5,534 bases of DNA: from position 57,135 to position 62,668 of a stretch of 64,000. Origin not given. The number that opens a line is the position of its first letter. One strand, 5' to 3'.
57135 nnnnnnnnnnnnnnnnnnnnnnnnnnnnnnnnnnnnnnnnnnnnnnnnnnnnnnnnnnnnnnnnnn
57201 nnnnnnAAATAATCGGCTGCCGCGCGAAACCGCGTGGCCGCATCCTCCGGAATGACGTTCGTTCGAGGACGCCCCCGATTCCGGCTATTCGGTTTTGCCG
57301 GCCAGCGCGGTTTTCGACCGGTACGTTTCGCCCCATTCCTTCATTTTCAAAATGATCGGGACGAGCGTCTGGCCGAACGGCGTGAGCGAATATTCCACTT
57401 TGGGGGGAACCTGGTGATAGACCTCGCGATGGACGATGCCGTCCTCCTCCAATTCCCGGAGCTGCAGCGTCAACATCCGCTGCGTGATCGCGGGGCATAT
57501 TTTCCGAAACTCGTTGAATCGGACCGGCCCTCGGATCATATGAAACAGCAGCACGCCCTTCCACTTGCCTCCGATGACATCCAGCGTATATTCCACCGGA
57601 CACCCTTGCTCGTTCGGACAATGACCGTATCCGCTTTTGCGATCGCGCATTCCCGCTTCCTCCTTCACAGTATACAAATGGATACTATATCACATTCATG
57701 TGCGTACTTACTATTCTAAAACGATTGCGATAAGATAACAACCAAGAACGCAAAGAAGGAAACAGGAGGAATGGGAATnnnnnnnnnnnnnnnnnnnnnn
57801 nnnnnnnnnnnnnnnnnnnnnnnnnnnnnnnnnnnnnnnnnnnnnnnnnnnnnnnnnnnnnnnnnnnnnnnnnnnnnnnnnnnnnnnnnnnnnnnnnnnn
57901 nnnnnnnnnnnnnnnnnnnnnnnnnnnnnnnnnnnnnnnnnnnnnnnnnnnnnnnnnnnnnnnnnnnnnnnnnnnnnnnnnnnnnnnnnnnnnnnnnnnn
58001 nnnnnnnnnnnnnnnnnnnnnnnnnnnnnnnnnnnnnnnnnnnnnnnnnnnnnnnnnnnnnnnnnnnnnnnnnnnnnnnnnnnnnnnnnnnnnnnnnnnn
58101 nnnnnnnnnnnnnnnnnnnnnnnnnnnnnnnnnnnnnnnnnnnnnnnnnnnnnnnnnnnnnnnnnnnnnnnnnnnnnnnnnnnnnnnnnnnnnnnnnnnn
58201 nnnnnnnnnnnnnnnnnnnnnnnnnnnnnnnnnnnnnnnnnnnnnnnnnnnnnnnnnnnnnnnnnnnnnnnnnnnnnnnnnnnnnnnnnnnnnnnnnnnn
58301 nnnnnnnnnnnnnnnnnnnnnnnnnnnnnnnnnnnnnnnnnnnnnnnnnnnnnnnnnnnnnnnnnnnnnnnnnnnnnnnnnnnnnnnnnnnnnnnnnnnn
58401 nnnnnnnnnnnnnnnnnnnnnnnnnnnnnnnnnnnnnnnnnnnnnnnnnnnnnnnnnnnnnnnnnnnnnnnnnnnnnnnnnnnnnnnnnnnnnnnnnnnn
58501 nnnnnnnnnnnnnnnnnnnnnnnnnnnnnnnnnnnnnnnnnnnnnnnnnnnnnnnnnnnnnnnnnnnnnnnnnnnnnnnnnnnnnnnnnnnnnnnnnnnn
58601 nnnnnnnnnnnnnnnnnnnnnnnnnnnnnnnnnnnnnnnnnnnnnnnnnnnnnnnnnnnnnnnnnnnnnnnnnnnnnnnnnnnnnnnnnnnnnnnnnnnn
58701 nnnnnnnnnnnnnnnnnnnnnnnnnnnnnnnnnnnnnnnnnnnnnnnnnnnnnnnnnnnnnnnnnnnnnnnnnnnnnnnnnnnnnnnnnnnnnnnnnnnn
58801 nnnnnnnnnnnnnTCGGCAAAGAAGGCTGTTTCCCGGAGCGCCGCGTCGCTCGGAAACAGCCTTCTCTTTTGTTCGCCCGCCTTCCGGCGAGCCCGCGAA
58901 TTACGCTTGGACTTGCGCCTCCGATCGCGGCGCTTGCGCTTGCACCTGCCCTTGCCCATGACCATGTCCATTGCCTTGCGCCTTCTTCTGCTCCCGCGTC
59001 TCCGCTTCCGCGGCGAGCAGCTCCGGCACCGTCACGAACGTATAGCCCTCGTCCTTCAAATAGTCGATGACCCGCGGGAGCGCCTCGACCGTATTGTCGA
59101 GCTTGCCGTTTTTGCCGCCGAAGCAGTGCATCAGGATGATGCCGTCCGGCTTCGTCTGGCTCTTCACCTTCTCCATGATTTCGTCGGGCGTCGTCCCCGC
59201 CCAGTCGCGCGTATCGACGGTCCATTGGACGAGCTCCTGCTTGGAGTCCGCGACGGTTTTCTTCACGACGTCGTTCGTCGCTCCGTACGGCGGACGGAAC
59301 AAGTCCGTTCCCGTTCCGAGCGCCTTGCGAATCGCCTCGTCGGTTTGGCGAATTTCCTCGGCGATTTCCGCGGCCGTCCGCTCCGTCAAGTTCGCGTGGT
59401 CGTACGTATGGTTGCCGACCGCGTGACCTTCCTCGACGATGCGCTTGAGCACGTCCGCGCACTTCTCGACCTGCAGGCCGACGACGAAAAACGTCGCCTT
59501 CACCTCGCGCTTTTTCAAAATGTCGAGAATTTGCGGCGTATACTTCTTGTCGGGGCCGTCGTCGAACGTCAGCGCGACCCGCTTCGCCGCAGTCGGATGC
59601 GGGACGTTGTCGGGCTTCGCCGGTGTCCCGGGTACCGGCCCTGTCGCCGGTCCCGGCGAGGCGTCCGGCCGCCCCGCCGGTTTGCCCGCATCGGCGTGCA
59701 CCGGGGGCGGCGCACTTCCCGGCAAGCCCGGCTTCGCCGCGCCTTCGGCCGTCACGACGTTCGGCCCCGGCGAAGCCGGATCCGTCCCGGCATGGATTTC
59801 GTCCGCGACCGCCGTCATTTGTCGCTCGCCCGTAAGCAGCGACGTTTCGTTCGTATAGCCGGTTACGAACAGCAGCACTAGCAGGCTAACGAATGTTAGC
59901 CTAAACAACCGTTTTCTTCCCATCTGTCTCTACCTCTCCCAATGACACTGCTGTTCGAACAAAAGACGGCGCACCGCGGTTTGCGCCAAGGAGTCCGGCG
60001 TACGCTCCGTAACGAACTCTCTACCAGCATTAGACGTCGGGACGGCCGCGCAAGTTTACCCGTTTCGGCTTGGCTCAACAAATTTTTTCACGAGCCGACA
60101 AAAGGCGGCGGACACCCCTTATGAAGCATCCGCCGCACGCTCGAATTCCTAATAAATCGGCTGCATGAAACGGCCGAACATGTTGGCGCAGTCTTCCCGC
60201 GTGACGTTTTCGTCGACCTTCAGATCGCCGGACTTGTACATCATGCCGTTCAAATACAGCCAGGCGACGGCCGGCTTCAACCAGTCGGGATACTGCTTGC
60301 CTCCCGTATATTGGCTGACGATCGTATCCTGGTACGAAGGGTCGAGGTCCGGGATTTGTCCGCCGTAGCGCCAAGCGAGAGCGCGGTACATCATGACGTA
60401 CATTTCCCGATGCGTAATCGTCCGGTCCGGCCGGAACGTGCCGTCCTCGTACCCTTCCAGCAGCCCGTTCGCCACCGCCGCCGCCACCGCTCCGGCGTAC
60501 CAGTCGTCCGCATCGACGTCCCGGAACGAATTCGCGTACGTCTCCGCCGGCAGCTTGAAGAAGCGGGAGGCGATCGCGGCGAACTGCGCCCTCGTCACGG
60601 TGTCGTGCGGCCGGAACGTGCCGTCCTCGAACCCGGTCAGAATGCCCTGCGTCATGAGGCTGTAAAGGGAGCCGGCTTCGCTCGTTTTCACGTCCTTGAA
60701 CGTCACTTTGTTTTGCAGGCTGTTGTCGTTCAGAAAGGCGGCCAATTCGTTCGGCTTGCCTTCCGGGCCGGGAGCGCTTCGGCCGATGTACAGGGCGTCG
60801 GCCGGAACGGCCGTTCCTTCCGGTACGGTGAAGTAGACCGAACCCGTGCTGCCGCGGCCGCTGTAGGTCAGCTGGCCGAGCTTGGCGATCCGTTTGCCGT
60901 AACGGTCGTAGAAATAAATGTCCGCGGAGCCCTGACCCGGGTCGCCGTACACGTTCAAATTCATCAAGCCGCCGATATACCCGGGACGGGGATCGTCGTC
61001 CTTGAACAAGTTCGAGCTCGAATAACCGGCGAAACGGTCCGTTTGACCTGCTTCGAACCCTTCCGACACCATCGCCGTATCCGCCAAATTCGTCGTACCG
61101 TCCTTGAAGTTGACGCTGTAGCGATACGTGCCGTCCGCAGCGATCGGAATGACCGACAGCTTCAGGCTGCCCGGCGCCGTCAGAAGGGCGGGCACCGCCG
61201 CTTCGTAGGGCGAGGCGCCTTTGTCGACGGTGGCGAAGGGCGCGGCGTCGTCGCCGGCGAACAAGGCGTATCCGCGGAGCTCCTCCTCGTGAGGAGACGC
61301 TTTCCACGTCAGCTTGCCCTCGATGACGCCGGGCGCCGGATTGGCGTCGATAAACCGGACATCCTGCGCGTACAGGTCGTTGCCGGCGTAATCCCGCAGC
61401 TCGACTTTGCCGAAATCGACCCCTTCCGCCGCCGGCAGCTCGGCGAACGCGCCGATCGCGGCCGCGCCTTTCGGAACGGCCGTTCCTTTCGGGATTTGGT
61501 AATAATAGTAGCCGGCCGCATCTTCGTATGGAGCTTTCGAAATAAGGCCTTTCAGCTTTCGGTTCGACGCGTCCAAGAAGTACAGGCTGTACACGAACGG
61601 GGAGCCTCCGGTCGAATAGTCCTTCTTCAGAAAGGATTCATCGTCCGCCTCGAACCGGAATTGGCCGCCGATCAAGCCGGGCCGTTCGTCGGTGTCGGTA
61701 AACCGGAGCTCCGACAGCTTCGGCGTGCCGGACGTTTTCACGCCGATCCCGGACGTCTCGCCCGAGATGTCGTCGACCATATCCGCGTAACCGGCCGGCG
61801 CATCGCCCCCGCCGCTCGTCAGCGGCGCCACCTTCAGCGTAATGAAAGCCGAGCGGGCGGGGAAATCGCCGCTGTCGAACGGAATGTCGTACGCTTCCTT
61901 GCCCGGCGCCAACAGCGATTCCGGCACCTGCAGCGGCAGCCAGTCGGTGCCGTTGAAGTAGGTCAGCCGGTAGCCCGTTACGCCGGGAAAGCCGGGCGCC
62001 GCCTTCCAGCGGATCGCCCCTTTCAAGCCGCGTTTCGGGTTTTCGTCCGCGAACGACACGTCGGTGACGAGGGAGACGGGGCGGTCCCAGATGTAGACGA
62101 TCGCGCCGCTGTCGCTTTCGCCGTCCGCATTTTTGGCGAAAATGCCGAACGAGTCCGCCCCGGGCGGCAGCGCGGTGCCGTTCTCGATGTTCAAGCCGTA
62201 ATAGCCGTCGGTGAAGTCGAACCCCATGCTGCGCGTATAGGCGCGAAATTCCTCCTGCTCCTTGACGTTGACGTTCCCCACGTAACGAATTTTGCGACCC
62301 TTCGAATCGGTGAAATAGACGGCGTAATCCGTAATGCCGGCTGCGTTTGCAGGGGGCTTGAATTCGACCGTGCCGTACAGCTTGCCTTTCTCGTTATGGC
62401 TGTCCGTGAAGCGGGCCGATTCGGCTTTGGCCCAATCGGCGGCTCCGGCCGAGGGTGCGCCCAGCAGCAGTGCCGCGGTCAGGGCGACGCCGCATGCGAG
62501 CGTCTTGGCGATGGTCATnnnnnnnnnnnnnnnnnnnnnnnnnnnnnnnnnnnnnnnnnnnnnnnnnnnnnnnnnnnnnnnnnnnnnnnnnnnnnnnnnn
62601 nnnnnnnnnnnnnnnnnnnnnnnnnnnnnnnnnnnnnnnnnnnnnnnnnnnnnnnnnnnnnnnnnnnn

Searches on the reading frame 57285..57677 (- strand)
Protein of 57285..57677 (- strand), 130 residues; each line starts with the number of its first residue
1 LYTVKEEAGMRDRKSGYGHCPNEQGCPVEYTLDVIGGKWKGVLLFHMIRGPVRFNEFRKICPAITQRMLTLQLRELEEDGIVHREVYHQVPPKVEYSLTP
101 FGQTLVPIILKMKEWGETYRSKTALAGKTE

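Call 6: search_protein_families(library=pfam, proteins=[window:57285-57677:-], max_evalue=0.01)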
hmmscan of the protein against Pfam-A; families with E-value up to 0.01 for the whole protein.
window:57285-57677:- (130 aa): 1 family
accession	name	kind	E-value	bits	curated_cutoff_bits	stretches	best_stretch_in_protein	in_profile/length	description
PF01638.23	HxlR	-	2.6e-37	127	20.8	1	34-122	1-89/91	HxlR-like helix-turn-helix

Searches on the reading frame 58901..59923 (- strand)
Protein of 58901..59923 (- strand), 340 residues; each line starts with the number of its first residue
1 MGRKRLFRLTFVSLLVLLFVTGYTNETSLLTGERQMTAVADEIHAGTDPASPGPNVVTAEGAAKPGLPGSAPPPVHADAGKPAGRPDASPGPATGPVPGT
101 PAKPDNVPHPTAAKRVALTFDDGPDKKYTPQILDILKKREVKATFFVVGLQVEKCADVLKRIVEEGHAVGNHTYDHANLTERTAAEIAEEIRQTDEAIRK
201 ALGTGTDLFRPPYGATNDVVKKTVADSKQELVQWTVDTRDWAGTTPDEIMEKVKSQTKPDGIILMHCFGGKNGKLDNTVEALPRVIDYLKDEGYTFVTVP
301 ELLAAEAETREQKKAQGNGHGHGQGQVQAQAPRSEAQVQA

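Call 6: search_protein_families(library=pfam, proteins=[window:58901-59923:-], max_evalue=0.01)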
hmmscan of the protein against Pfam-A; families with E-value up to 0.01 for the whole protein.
window:58901-59923:- (340 aa): 3 families
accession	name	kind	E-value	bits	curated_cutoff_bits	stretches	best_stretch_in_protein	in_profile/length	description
PF01522.26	Polysacc_deac_1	-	6.5e-41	139.6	23.1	1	110-226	3-118/124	Polysaccharide deacetylase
PF10096.14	DUF2334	-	0.001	19.1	26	1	152-203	52-109/203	Uncharacterized protein conserved in bacteria (DUF2334)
PF13768.12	VWA_3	-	0.0083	16.6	27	0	108-167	92-150/155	von Willebrand factor type A domain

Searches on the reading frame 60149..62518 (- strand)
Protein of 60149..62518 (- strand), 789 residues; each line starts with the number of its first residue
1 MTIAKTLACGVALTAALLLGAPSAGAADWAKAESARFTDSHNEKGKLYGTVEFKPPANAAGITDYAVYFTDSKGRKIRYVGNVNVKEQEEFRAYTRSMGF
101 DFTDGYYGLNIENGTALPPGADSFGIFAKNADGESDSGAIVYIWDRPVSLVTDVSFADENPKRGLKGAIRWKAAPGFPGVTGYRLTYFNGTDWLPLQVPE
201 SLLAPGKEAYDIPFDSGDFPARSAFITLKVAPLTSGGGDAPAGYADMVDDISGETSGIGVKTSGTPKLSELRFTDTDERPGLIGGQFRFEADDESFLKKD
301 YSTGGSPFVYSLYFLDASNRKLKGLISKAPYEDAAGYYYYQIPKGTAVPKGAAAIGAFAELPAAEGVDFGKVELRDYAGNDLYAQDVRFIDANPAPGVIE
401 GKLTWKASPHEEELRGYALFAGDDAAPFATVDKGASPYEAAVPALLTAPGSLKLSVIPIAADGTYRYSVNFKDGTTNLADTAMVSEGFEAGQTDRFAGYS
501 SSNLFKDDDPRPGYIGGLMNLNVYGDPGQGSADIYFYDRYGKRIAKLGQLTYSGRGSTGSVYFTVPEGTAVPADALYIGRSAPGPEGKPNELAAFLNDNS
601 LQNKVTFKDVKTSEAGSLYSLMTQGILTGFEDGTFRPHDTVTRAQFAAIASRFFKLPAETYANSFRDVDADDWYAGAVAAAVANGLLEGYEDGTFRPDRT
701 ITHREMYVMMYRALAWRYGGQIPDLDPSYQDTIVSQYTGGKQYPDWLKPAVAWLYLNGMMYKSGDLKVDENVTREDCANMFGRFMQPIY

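Call 6: search_protein_families(library=pfam, proteins=[window:60149-62518:-], max_evalue=0.01)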
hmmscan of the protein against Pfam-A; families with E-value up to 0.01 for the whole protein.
window:60149-62518:- (789 aa): 2 families
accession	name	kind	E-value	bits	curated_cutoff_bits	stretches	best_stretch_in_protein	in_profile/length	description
PF00395.25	SLH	-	2.2e-27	95.2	20.8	2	664-706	1-43/44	S-layer homology domain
PF18648.8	ADPRTs_Tse2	-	0.0018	19.3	26.6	0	334-351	78-95/137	Tse2 ADP-ribosyltransferase toxin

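Call 40: search_solved_structures(query=window:60149-62518:-, max_evalue=0.01)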
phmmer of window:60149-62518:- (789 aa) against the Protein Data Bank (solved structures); distinct sequences matched with E-value up to 0.01: 8.
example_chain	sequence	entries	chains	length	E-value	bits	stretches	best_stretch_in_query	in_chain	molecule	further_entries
3pyw_A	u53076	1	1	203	1.9e-06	29.4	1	606-709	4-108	S-layer protein sap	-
6bt4_A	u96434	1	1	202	2.4e-06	29.1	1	606-710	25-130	S-layer protein sap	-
8bz2_A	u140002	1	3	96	4.7e-06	28.1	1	662-715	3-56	S-layer homology domain-containing protein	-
8bys_A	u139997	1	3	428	1.2e-05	26.8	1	654-715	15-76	S-layer homology domain-containing protein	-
8bym_A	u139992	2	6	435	4.5e-05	24.8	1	662-715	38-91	S-layer homology domain-containing protein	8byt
9g93_A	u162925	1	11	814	7e-05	24.2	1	606-710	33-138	S-layer protein sap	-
4aq1_C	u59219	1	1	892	0.00028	22.2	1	605-716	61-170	SBSB PROTEIN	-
4aq1_A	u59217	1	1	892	0.00028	22.2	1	605-716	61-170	SBSB PROTEIN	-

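Call 42: search_protein_families(library=ncbifam, proteins=[window:60149-62518:-], max_evalue=0.01)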
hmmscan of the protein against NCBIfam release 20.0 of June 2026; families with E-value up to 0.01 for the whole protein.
window:60149-62518:- (789 aa): 2 families
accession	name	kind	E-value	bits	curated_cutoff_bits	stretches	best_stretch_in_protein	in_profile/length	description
NF033190.2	inl_like_NEAT_1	exception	3e-11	42.4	1275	1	602-714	577-691/754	NEAT domain-containing leucine-rich repeat protein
NF033921.0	por_somb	subfamily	0.00045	19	100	0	663-705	5-48/485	iron uptake porin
